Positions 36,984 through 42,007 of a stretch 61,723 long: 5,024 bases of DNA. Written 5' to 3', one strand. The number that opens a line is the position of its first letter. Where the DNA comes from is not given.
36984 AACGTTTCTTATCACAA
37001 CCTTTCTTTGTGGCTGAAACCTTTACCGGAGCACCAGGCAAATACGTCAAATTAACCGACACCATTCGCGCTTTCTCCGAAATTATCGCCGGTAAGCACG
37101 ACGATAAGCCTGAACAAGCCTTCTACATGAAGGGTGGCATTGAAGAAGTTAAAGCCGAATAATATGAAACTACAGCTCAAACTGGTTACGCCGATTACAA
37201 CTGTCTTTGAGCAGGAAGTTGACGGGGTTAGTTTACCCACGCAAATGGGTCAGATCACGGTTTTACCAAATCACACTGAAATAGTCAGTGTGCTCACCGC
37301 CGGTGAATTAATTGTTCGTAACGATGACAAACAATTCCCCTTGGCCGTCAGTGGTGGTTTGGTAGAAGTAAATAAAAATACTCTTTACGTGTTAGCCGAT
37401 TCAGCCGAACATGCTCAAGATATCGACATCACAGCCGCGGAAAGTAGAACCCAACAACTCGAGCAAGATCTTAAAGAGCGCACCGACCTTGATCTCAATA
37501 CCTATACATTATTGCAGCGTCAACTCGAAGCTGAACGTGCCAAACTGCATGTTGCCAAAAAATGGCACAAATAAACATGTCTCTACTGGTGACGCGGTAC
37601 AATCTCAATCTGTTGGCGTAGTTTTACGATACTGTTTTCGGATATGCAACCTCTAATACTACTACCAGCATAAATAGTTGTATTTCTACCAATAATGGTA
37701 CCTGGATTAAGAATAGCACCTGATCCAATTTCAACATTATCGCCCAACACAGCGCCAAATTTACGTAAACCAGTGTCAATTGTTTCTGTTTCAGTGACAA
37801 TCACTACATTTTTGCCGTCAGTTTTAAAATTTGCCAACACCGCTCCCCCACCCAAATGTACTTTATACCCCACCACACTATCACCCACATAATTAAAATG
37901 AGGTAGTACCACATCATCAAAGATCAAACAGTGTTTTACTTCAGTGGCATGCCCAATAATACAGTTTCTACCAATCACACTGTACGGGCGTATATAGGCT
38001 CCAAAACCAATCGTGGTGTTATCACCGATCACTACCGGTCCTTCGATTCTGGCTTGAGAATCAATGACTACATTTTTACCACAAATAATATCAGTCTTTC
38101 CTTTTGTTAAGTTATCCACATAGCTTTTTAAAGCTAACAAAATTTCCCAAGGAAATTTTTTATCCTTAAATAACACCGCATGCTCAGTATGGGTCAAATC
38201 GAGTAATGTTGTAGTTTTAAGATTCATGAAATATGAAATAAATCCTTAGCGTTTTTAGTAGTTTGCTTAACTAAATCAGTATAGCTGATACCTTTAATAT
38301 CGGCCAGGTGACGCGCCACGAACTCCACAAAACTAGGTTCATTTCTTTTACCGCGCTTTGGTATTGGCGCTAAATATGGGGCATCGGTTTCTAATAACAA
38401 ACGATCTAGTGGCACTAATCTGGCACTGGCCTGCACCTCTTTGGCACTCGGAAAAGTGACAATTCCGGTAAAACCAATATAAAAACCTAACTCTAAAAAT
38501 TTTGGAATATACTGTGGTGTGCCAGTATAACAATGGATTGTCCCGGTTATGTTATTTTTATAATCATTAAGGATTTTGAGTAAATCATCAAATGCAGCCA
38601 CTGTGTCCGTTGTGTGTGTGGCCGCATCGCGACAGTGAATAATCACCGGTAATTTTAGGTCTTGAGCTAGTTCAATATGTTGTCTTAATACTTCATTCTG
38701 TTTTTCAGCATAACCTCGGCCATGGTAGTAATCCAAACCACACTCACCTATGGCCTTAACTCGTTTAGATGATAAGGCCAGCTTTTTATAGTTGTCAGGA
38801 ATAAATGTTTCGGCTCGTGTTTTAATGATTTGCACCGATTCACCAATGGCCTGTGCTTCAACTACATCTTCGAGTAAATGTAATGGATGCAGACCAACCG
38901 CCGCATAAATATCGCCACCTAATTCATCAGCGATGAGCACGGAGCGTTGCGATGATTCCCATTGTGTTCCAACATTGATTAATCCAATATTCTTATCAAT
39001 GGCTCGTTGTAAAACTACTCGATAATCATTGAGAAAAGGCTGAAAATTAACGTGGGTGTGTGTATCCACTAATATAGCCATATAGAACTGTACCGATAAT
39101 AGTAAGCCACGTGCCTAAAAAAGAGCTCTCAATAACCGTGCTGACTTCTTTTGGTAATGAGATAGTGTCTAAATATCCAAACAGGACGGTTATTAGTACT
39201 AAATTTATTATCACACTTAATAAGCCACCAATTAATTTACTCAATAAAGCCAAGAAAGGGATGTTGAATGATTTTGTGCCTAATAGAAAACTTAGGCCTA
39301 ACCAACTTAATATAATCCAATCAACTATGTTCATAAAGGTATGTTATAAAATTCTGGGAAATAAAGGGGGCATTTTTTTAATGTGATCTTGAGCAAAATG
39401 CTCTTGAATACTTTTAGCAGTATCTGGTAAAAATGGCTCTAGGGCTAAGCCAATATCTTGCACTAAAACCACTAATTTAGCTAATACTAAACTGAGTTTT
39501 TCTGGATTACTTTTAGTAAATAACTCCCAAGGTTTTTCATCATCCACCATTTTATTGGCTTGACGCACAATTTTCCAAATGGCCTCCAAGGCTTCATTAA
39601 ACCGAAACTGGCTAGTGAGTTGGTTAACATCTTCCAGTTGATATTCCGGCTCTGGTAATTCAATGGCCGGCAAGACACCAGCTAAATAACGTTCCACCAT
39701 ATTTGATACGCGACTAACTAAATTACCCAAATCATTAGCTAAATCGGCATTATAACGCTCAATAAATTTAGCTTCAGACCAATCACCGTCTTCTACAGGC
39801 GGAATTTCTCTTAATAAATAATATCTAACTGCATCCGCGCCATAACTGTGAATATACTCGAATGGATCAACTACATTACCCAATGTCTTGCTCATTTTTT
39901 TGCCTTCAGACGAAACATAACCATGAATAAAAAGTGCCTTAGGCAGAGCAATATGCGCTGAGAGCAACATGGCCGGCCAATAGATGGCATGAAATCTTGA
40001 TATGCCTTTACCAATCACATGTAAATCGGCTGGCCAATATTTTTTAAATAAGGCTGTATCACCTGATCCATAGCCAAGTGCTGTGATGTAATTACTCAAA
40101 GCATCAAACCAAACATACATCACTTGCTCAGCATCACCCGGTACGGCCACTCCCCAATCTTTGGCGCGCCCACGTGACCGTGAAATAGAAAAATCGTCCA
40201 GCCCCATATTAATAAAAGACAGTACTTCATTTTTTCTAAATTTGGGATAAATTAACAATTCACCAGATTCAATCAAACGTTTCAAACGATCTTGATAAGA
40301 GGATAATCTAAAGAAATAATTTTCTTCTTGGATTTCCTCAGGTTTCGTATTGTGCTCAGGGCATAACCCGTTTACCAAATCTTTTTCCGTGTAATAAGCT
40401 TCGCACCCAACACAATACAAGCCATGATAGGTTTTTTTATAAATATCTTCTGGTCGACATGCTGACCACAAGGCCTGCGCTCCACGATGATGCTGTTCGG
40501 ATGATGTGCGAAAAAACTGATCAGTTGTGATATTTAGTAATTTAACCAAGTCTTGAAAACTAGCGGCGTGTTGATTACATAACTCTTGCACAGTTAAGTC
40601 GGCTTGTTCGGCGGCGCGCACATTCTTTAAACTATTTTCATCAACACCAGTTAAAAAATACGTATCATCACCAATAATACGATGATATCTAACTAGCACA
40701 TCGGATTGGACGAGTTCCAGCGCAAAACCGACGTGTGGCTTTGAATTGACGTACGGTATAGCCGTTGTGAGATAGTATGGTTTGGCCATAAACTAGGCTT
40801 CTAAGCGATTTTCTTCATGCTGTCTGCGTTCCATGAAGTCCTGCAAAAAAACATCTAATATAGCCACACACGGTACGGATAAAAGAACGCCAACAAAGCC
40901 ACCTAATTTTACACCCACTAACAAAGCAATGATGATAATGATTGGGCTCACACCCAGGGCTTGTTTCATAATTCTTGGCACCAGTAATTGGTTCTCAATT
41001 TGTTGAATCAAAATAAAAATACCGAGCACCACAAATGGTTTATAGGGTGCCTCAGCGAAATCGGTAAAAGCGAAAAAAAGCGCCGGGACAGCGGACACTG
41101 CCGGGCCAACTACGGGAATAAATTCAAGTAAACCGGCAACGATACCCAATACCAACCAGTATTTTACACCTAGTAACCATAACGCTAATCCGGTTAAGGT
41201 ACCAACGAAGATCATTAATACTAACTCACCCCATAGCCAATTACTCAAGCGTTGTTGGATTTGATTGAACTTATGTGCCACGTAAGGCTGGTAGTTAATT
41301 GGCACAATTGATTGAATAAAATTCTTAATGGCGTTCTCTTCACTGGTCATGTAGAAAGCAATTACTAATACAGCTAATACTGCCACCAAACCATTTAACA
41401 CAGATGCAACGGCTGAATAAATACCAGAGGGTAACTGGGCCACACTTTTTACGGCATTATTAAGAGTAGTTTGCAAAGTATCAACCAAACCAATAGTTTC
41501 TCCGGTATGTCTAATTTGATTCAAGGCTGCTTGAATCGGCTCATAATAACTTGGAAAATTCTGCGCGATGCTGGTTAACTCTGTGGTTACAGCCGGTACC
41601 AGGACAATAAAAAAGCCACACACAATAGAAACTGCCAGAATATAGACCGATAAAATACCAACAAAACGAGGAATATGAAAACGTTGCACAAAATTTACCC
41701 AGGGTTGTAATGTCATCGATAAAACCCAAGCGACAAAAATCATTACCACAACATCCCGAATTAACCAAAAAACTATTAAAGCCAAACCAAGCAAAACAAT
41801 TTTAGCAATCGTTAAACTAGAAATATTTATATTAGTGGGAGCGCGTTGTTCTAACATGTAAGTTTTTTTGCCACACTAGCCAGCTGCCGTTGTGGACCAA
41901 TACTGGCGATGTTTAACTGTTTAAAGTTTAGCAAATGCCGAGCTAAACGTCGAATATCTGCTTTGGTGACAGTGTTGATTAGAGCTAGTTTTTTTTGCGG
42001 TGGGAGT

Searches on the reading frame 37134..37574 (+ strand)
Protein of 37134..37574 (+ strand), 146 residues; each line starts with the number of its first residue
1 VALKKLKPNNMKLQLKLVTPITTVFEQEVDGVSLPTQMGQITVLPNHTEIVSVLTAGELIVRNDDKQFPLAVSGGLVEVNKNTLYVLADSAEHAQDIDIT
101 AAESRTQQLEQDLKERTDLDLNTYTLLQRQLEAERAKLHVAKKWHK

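Call 75: search_protein_families(library=pfam, proteins=[window:37134-37574:+], max_evalue=0.001)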
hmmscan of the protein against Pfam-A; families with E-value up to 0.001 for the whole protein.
window:37134-37574:+ (146 aa): 1 family
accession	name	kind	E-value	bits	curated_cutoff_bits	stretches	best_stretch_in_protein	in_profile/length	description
PF02823.21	ATP-synt_DE_N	-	1e-21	77.2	27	1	13-91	1-80/80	ATP synthase, Delta/Epsilon chain, beta-sandwich domain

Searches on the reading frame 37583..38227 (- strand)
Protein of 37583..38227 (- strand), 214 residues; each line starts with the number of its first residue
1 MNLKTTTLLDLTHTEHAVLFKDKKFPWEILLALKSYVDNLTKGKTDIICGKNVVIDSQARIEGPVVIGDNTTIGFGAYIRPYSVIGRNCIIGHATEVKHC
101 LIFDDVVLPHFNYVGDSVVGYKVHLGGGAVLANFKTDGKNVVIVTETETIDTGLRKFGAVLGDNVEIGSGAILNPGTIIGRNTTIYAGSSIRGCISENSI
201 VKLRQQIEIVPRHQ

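Call 13: search_protein_families(library=pfam, proteins=[window:37583-38227:-], max_evalue=0.001)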
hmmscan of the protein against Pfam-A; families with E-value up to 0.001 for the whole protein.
window:37583-38227:- (214 aa): 5 families
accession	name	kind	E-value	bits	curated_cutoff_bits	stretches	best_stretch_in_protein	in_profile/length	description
PF00132.30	Hexapep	-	4e-21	74.2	27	2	47-80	2-35/36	Bacterial transferase hexapeptide (six repeats)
PF25084.1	LbH_EIF2B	-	2.3e-19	69.8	54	1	49-145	6-101/105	EIF2B subunit epsilon LbH domain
PF24894.1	Hexapep_GlmU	-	1.8e-08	34.9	23.3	0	83-145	19-79/104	GlmU-like, C-terminal hexapeptide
PF25087.1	GMPPB_C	-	7.1e-06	26.1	39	0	63-146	3-86/110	GMPPB C-terminal domain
PF14602.12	Hexapep_2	-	0.00017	21.7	27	0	160-191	3-32/34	Hexapeptide repeat of succinyl-transferase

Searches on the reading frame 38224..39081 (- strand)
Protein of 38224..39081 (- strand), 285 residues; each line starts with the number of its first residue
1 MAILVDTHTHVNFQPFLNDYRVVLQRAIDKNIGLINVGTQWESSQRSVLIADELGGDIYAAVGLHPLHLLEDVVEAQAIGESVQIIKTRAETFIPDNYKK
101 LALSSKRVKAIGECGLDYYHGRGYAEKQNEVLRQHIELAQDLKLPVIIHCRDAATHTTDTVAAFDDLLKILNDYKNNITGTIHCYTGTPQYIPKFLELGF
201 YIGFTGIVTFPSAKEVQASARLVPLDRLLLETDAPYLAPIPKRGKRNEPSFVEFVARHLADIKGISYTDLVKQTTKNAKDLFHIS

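Call 13: search_protein_families(library=pfam, proteins=[window:38224-39081:-], max_evalue=0.001)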
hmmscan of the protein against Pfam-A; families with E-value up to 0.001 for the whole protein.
window:38224-39081:- (285 aa): 2 families
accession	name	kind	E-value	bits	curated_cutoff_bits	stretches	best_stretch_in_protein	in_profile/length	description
PF01026.27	TatD_DNase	-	2.5e-74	250.3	27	1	5-283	1-253/253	TatD related DNase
PF07969.17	Amidohydro_3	-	3.3e-06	27.3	29.7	1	122-210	254-339/472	Amidohydrolase family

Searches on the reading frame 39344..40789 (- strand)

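Call 13: search_protein_families(library=pfam, proteins=[window:39344-40789:-], max_evalue=0.001)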
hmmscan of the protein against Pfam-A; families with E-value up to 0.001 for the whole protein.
window:39344-40789:- (481 aa): 3 families
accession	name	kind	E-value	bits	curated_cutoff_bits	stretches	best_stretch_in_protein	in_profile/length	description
PF09334.17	tRNA-synt_1g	-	4.3e-101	339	20.1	2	137-361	163-390/391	tRNA synthetases class I (M)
PF00133.28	tRNA-synt_1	-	2.1e-27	96.4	22.7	2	221-334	296-410/414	tRNA synthetases class I (I, L, M and V)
PF01406.26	tRNA-synt_1e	-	9.8e-12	45.3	27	2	14-92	19-97/301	tRNA synthetases class I (C) catalytic domain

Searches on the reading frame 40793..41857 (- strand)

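Call 71: search_protein_families(library=pfam, proteins=[window:40793-41857:-], max_evalue=0.001)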
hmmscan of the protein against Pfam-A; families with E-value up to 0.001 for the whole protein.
window:40793-41857:- (354 aa): 1 family
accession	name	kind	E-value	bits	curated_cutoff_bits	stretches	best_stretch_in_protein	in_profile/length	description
PF01594.21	AI-2E_transport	-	1.4e-61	208.9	34.3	1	20-340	5-325/327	AI-2E family transporter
